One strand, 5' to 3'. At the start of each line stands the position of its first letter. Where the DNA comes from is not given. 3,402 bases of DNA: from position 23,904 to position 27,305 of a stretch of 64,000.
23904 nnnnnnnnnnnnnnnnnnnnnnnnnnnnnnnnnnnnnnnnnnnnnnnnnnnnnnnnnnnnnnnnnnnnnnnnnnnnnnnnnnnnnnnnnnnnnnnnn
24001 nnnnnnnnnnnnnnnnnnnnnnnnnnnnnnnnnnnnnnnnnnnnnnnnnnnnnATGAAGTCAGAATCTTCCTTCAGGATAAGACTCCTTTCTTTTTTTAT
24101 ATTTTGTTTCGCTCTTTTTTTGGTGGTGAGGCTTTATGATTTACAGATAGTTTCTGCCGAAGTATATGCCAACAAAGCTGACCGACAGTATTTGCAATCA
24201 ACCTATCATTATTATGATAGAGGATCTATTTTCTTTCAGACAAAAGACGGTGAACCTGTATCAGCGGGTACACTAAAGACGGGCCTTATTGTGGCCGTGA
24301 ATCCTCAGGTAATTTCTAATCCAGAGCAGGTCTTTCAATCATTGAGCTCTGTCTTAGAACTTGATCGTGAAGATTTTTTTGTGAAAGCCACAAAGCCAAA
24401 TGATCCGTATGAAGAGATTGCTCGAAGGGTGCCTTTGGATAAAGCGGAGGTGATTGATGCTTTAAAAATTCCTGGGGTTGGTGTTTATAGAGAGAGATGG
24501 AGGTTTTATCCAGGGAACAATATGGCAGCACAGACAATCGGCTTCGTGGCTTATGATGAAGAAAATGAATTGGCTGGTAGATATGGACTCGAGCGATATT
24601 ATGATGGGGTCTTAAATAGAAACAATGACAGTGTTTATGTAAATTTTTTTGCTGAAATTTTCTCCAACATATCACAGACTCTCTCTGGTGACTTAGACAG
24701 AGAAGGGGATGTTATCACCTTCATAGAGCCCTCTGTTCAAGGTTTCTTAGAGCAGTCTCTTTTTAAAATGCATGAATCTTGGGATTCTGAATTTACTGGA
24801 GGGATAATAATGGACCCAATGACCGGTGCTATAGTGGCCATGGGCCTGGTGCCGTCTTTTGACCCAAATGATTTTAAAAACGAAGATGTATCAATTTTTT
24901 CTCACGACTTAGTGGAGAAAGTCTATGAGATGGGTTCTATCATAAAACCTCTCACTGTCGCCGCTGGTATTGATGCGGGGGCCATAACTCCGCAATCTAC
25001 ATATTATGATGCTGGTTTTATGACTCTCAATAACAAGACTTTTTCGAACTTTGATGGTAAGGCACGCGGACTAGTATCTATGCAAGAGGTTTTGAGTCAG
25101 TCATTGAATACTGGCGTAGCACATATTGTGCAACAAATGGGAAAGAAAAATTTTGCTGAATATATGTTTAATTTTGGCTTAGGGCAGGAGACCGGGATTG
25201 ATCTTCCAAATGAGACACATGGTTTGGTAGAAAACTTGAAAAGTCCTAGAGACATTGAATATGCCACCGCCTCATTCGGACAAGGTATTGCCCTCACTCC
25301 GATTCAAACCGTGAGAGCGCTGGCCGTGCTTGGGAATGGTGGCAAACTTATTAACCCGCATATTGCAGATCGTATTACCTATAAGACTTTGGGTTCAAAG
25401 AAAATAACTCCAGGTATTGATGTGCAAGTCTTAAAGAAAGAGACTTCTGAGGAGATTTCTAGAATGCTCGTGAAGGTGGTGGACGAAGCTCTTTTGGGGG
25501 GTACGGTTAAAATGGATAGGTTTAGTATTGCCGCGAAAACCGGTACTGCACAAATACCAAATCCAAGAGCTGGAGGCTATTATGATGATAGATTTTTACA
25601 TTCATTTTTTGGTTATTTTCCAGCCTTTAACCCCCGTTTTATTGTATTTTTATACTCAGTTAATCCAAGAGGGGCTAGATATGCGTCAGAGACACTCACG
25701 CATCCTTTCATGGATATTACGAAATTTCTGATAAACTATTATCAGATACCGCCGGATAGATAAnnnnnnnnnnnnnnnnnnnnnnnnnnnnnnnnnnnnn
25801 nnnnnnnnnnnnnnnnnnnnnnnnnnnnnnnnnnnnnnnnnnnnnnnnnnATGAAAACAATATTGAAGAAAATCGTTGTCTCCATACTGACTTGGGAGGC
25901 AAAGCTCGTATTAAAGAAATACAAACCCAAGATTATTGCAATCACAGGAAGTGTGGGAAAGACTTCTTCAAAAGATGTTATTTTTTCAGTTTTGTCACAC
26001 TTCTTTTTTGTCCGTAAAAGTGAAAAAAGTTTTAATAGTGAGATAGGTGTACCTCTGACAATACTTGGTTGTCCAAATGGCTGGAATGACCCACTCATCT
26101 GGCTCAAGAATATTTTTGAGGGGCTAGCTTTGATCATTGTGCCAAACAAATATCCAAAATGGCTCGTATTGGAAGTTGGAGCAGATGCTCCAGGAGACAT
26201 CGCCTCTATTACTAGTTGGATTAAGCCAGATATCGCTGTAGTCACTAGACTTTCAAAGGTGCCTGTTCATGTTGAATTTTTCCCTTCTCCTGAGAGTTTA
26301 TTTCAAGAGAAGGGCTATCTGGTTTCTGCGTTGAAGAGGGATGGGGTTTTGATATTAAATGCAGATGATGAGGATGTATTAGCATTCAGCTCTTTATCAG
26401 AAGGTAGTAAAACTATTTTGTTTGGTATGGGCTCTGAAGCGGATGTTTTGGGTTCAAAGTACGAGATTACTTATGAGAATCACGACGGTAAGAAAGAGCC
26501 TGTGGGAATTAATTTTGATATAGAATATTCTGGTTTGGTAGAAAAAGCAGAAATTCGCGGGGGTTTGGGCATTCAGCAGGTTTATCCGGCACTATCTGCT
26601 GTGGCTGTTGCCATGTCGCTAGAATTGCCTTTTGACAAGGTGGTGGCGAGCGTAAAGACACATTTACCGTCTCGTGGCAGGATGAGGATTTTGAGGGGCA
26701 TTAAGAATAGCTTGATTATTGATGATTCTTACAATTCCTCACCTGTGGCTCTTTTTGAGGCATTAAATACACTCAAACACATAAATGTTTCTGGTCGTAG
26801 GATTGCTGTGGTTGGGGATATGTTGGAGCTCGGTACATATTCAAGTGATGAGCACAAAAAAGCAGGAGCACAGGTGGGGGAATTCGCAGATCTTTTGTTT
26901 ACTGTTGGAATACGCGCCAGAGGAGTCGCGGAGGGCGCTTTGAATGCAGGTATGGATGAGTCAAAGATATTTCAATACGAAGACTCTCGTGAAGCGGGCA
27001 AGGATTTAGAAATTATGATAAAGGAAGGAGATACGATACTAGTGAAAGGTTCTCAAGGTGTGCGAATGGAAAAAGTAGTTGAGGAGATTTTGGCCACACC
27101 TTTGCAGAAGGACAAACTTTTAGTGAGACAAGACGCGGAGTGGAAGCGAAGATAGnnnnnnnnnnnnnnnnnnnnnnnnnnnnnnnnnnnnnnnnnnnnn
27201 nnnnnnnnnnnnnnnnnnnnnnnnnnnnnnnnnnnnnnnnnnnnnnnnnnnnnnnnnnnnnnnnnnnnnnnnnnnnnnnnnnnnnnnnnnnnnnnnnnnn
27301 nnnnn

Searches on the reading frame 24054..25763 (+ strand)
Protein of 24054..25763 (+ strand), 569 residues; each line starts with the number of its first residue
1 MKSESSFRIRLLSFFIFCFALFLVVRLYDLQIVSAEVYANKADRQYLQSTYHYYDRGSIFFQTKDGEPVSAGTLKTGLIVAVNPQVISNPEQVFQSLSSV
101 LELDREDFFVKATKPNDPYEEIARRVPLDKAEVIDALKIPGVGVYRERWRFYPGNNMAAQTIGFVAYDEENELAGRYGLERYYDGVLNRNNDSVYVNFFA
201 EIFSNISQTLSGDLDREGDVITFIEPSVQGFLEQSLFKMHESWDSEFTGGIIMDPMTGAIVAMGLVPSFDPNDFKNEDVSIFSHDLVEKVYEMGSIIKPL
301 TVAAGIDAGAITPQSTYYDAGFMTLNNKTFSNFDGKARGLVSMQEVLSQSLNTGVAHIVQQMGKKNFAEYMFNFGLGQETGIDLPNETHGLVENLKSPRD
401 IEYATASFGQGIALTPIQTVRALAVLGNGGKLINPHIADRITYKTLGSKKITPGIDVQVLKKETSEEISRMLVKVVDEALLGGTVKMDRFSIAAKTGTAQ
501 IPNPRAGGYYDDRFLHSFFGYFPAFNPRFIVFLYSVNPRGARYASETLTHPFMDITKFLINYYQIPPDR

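Call 84: search_protein_families(library=pfam, proteins=[window:24054-25763:+], max_evalue=0.0001)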
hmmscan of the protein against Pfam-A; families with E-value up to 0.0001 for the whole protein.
window:24054-25763:+ (569 aa): 1 family
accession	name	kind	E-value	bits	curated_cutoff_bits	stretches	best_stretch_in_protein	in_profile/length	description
PF00905.27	Transpeptidase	-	2.7e-64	217.7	22.1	1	251-545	4-286/299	Penicillin binding protein transpeptidase domain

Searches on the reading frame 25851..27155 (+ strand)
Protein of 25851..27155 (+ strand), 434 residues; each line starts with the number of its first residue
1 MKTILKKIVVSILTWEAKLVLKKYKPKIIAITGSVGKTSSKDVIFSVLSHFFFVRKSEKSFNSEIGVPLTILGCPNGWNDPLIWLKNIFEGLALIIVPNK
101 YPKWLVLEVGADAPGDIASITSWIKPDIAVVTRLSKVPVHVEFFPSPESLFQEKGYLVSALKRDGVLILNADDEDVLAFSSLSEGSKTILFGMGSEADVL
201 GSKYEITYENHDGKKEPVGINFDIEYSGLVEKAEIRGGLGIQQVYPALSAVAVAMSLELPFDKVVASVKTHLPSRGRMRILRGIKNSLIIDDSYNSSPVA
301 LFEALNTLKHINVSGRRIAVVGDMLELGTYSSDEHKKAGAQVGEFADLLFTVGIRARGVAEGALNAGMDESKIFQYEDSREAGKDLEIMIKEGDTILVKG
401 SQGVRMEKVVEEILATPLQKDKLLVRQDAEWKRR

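Call 84: search_protein_families(library=pfam, proteins=[window:25851-27155:+], max_evalue=0.0001)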
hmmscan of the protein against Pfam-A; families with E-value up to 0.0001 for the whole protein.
window:25851-27155:+ (434 aa): 2 families
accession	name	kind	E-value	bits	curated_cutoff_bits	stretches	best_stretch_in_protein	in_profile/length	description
PF08245.18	Mur_ligase_M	-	1.3e-20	74.7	24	1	100-215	55-168/200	Mur ligase middle domain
PF02875.26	Mur_ligase_C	-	2.7e-18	67.5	28.4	1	276-401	1-126/127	Mur ligase, glutamate ligase domain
